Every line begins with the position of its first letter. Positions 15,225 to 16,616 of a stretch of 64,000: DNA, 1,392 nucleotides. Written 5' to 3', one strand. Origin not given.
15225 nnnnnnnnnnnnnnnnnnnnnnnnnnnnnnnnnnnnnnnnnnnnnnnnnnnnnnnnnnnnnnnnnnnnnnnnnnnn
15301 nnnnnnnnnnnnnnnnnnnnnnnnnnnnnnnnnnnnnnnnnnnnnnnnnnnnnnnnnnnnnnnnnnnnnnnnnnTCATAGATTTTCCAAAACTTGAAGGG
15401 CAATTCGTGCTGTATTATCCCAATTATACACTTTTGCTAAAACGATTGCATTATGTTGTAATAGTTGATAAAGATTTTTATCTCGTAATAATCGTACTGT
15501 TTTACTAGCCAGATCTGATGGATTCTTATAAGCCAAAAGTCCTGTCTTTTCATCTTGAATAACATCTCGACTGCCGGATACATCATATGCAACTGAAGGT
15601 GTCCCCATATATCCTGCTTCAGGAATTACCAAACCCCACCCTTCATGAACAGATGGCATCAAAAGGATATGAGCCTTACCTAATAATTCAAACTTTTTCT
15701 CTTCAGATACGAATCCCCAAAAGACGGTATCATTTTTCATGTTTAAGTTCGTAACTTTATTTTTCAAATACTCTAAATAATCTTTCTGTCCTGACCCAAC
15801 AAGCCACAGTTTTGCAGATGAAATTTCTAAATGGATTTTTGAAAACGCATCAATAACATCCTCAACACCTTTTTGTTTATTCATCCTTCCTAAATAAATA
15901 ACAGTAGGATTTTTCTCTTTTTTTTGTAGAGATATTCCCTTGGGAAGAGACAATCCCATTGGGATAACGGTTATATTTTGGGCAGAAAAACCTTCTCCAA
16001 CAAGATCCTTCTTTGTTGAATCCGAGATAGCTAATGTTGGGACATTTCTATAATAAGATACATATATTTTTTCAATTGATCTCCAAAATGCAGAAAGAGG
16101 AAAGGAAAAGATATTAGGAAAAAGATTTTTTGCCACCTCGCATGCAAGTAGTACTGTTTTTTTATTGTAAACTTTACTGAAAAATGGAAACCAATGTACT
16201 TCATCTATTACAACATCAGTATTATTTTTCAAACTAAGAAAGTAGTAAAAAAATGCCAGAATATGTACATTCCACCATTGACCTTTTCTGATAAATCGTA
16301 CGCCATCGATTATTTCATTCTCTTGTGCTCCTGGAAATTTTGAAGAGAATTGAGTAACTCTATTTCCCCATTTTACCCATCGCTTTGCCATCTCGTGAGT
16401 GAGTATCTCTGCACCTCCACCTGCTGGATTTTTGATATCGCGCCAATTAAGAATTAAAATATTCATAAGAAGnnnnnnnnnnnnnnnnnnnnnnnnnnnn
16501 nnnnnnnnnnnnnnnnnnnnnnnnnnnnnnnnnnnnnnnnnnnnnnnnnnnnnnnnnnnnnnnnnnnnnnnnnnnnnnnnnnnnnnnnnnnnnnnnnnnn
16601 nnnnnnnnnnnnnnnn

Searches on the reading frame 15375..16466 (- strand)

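Call 8: search_protein_families(library=ncbifam, proteins=[window:15375-16466:-], max_evalue=1e-8)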
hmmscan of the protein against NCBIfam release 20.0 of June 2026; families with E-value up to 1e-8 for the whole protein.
window:15375-16466:- (363 aa): 24 families
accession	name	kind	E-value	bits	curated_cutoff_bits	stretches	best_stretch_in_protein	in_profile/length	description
NF041010.1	glycosy_Agl16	equivalog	5.7e-24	84.6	575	1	15-359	13-347/352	glycosylation protein Agl16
NF046085.1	XrtY_assoc_Gly1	equivalog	5.7e-23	81.4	400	1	148-340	168-360/387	XrtY-associated glycosyltransferase XYAG1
NF041876.1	EPS_EpsE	equivalog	2.5e-22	79.7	400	1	146-339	171-371/389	exopolysaccharide biosynthesis GT4 family glycosyltransferase EpsE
TIGR03999.1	thiol_BshA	equivalog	4.7e-22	78.4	273.7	1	183-347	196-357/375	N-acetyl-alpha-D-glucosaminyl L-malate synthase BshA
NF038295.1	EPS_HpsP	equivalog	3.3e-21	75.7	550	1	167-362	180-386/388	hormogonium polysaccharide biosynthesis glycosyltransferase HpsP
NF007396.0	PRK09922.1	equivalog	2.8e-19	69.2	385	1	144-333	139-330/361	lipopolysaccharide 1,6-galactosyltransferase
TIGR04157.1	glyco_rSAM_CFB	subfamily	1.4e-17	63.8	400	1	183-339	224-375/406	TIGR04157 family glycosyltransferase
NF047880.1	glyco_SdgA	exception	2.8e-17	62.5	800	1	164-352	292-479/488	serine-aspartate repeat adhesin O-glycosyltransferase SdgA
TIGR02149.1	glgA_Coryne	subfamily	3.1e-16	59.5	302.4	1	184-359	202-386/391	glycogen synthase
NF038229.1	Glyco4_Geo_Pelo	equivalog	4.3e-16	58.8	400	1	162-347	132-320/338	GPMC system family 4 glycosyltransferase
NF038011.1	PelF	equivalog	8.1e-16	58.1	100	1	136-347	253-475/489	GT4 family glycosyltransferase PelF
TIGR04047.1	MSMEG_0565_glyc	hypoth_equivalog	2.5e-15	56.4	259.85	1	183-359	190-370/373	MSMEG_0565 family glycosyltransferase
TIGR04063.1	stp3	hypoth_equivalog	6.9e-15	54.8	442.05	1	145-355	162-387/397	TIGR04063 family PEP-CTERM/XrtA system glycosyltransferase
NF050056.1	ProtGlycPglH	equivalog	1.2e-14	54.2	600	1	125-361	124-351/354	GalNAc-alpha-(1->4)-GalNAc-alpha-(1->3)-diNAcBac-PP-undecaprenol alpha-1,4-N-acetyl-D-galactosaminyltransferase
TIGR03449.1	mycothiol_MshA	equivalog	1.4e-14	53.8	462.5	1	185-359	219-399/406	D-inositol-3-phosphate glycosyltransferase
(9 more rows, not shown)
